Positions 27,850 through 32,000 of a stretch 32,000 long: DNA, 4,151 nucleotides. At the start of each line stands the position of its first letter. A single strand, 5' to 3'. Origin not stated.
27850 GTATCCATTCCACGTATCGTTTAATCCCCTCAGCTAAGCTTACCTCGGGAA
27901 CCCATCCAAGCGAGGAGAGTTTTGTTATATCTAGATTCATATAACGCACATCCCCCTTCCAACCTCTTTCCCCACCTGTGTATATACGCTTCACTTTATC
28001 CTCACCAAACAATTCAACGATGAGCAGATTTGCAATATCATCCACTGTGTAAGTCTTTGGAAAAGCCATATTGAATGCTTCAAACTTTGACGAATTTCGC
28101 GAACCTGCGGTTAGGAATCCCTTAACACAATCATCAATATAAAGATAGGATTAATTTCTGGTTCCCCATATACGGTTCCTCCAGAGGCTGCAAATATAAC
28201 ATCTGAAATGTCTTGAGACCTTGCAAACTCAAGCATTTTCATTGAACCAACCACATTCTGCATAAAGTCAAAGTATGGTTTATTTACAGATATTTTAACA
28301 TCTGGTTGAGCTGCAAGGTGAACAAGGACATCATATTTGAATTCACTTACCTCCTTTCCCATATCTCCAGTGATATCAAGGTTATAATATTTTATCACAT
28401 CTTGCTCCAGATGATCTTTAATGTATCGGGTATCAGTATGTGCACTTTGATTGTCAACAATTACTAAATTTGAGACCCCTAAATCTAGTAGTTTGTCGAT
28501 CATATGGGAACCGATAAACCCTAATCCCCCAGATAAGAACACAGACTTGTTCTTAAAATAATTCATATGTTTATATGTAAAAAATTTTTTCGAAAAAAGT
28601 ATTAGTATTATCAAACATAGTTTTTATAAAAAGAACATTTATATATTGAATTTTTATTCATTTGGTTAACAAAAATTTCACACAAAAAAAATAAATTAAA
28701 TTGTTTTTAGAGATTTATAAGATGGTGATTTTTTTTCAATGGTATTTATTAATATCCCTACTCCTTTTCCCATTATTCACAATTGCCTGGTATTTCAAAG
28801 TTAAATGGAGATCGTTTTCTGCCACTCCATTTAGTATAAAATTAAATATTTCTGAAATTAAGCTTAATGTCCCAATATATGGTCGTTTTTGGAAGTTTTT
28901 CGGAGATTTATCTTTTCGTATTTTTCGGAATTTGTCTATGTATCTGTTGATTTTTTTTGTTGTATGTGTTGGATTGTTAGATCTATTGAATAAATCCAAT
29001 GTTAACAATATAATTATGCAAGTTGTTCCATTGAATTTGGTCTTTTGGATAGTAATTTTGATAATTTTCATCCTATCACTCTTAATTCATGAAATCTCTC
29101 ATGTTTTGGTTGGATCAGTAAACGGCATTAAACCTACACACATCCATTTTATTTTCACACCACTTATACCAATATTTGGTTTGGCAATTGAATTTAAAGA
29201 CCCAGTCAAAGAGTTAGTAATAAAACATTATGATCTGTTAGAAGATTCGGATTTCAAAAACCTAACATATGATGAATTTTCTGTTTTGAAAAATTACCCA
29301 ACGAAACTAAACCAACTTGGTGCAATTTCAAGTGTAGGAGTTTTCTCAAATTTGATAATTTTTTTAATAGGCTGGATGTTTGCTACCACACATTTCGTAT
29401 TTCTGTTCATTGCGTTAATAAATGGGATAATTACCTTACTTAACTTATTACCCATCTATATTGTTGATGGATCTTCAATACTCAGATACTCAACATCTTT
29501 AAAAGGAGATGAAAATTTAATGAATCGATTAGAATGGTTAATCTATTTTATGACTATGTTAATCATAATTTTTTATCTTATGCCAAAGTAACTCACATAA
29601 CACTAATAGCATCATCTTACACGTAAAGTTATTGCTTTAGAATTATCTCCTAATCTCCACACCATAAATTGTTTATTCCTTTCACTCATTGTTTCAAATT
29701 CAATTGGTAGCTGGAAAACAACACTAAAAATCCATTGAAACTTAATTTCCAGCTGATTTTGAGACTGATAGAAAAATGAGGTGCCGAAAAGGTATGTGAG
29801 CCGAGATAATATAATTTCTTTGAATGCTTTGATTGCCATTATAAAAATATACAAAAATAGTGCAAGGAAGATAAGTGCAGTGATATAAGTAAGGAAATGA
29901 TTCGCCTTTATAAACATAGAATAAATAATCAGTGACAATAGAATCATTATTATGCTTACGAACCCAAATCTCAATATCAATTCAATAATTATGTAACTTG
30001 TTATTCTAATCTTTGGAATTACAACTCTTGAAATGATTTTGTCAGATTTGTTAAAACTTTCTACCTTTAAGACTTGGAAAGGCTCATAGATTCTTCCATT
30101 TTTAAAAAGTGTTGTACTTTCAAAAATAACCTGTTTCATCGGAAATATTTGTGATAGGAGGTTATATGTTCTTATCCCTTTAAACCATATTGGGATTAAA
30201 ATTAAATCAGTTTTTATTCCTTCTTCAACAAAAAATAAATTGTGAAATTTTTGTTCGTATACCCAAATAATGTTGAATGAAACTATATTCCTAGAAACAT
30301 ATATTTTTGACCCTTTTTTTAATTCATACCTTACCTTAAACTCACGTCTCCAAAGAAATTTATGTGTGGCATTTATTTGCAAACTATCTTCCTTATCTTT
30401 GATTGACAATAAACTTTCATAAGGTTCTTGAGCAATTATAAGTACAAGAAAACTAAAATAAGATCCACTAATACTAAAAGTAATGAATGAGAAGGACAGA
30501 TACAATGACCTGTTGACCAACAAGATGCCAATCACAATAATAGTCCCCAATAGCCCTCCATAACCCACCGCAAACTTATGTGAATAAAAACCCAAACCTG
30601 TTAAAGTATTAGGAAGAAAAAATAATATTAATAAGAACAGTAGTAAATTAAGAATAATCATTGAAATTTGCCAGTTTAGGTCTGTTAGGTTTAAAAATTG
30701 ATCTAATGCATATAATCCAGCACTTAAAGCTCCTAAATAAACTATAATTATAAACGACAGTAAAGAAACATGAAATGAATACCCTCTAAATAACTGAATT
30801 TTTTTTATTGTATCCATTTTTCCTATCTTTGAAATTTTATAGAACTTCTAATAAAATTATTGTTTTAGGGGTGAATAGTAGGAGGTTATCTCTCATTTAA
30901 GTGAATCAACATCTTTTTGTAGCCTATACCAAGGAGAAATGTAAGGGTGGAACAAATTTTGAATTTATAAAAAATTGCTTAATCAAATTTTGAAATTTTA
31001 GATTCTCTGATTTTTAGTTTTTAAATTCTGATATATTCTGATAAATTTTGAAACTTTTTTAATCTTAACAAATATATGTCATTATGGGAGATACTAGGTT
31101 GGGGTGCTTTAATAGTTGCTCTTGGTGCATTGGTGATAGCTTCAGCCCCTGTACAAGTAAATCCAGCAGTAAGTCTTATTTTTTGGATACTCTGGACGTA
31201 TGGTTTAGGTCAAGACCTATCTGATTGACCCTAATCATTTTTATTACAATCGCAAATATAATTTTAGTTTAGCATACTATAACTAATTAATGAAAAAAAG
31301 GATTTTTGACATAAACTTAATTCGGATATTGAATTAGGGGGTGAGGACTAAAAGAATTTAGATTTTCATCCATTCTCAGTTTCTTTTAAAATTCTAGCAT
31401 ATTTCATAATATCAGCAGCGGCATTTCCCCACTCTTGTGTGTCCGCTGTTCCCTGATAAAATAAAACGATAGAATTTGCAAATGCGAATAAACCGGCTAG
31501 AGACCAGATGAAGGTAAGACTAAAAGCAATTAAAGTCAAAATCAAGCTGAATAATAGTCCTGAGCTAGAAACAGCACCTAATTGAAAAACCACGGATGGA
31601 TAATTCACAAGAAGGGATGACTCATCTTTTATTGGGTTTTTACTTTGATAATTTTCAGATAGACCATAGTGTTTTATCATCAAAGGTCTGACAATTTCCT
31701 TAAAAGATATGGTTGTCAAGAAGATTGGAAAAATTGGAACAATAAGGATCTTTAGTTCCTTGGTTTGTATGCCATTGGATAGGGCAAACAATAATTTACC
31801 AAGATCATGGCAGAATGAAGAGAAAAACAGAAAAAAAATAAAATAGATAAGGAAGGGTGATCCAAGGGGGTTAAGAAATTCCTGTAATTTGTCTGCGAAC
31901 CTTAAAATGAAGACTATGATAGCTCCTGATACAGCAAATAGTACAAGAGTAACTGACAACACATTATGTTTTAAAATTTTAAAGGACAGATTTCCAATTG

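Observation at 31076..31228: Unannotated 50-aa Trp-rich, acidic, two-helix membrane peptide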

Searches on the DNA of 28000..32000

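Call 11: search_rna_families(source=window, start=28000, end=32000, threshold=evalue, max_evalue=1)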
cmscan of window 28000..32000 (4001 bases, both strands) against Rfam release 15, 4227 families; matches with E-value up to 1: 0.
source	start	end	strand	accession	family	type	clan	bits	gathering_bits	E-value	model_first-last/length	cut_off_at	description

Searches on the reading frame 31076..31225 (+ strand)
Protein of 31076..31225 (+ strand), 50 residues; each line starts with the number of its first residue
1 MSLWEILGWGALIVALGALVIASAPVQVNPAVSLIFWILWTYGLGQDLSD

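Call 7: search_protein_families(library=pfam, proteins=[window:31076-31225:+], max_evalue=0.1)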
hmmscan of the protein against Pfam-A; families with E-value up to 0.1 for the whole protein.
window:31076-31225:+ (50 aa): 0 families

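Call 8: find_homologous_proteins(query=window:31076-31225:+, max_evalue=10)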
Query window:31076-31225:+: no candidate shares three 5-residue words with the query. No homologue found. Only proteins of 27 to 88 residues were searched: fused or split forms outside these lengths cannot appear, so this answer is no evidence that the protein stands alone or is whole; lengths 'longer' or 'shorter' looks for them.

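Call 24: find_related_loci(query=window:31076-31225:+, collection=genome_contigs, flank=6000)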
Query window:31076-31225:+ (50 aa) in genome_contigs; peptide patterns used: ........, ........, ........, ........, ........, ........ (x = any residue, [..] = any of these).
600 stretches matched a pattern, but none encodes a relative of the query by tblastn (E <= 1e-3).

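Call 25: find_related_loci(query=window:31076-31225:+, collection=metagenome_contigs, flank=6000)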
Query window:31076-31225:+ (50 aa) in metagenome_contigs; peptide patterns used: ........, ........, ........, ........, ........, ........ (x = any residue, [..] = any of these).
599 stretches matched a pattern, but none encodes a relative of the query by tblastn (E <= 1e-3).

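Call 30: search_protein_representatives(protein=window:31076-31225:+)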
Query: 50 residues. Proteins with E-value up to 0.001 (for the whole library): 2; up to 1e-10: 0; up to 1e-30: 0. The best 2 are listed.
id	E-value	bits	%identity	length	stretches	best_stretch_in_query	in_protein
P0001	2.1e-05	40.5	29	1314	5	7-45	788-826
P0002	6.5e-04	35.9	53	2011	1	28-44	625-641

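Call 32: search_protein_families(library=pfam, proteins=[P0001, P0002], max_evalue=0.001)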
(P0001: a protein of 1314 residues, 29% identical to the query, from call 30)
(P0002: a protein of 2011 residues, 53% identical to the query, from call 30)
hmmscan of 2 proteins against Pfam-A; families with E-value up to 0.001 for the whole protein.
P0001 (1314 aa): 12 families
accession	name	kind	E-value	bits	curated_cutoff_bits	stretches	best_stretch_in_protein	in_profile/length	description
PF25390.1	WD40_RLD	-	3.4e-60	204.7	150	2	950-1124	149-324/363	RCC1-like domain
PF00041.27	fn3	-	3.5e-54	181.4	25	6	560-639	2-78/84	Fibronectin type III domain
PF13540.12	RCC1_2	-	6.5e-50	166.2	22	5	1100-1123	1-24/30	Regulator of chromosome condensation (RCC1) repeat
PF00415.24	RCC1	-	1.1e-35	122.3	21.7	3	1011-1058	1-50/50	Regulator of chromosome condensation (RCC1) repeat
PF16656.11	Pur_ac_phosph_N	-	4.5e-24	85.3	30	3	566-636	8-86/93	Purple acid Phosphatase, N-terminal domain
PF24489.1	Ig_J_second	-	1.7e-14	54.2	27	0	609-637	55-85/105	Tip attachment protein J second Ig-like domain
PF25059.1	FN3_DSCAM-DSCAML_C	-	4.2e-09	37.1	39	0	607-648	42-84/89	DSCAM/DSCAML C-terminal Fn3-like domain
PF25384.1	Alsin_RLD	-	2.4e-07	30.8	100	0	1044-1126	276-359/405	Alsin RCC1-like domain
PF13927.12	Ig_3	-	6.6e-07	30.2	30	1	847-912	2-71/78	Immunoglobulin domain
PF16655.11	PhoD_N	-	1e-05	26.4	30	0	518-535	63-80/90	PhoD-like phosphatase, N-terminal domain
PF10342.15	Kre9_KNH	-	3.3e-05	25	24.6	0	470-515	6-52/94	Kre9/KNH-like N-terminal Ig-like domain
PF12768.13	Rax2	-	0.001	19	28.8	0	352-414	103-168/254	Rax2 C-terminal beta propeller domain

P0002 (2011 aa): 4 families
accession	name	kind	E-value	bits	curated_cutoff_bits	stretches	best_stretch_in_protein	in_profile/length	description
PF15423.11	FLYWCH_N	-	8.2e-15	55.3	27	0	367-386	61-80/107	FLYWCH-type zinc finger-containing protein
PF24130.1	DUF7397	-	3.3e-12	46.4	27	0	823-846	18-41/56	Family of unknown function (DUF7397)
PF04413.22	Glycos_transf_N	-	0.00013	22.1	23.9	0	844-860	12-27/179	3-Deoxy-D-manno-octulosonic-acid transferase (kdotransferase)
PF16028.10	SLC3A2_N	-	0.00042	20.3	27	0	1057-1085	40-68/77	Solute carrier family 3 member 2 N-terminus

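Call 34: search_protein_families(library=ncbifam, proteins=[window:31076-31225:+], max_evalue=0.1)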
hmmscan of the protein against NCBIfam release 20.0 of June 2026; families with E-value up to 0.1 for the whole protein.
window:31076-31225:+ (50 aa): 0 families

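Call 35: search_protein_families(library=padloc, proteins=[window:31076-31225:+], max_evalue=0.1)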
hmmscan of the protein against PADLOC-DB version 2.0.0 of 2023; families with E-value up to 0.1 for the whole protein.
window:31076-31225:+ (50 aa): 0 families

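Call 36: search_protein_families(library=phrogs, proteins=[window:31076-31225:+], max_evalue=0.1)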
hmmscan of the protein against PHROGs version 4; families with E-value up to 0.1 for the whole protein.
window:31076-31225:+ (50 aa): 1 family
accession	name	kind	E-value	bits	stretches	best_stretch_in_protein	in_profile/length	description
phrog_35588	-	unknown function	0.062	14.1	1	10-37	11-34/61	-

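Call 54: predict_structure(protein=window:31076-31225:+)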
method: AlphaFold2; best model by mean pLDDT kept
length: 50 residues; sequences in the alignment: 1
mean_pLDDT: 81.4   pTM: 0.37
mean pLDDT of the five models: 81.4, 81.4, 77.5, 72.4, 70.9
residues with pLDDT >= 90: 12; 70-90: 29; 50-70: 9; < 50: 0
segments of 3 or more residues with pLDDT < 50: none
pLDDT, mean of each block of 10 residues (from residue 1): 88 89 70 84 76
secondary structure, 60 per line:
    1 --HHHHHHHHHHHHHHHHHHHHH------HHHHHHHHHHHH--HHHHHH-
elements in order: H3-23 H30-41 H44-49

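Call 61: find_related_loci(query=window:31076-31225:+, collection=viral_contigs, flank=5000)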
Query window:31076-31225:+ (50 aa) in viral_contigs; peptide patterns used: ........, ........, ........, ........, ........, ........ (x = any residue, [..] = any of these).
66 stretches matched a pattern, but none encodes a relative of the query by tblastn (E <= 1e-3).

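Call 74: fold_search(model_id=the predicted structure, library=pdb)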
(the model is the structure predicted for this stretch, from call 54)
No match with E <= 0.001 here; weaker rows may still be real.
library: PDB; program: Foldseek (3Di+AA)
matches with E <= 10: 0; with E <= 0.001: 0
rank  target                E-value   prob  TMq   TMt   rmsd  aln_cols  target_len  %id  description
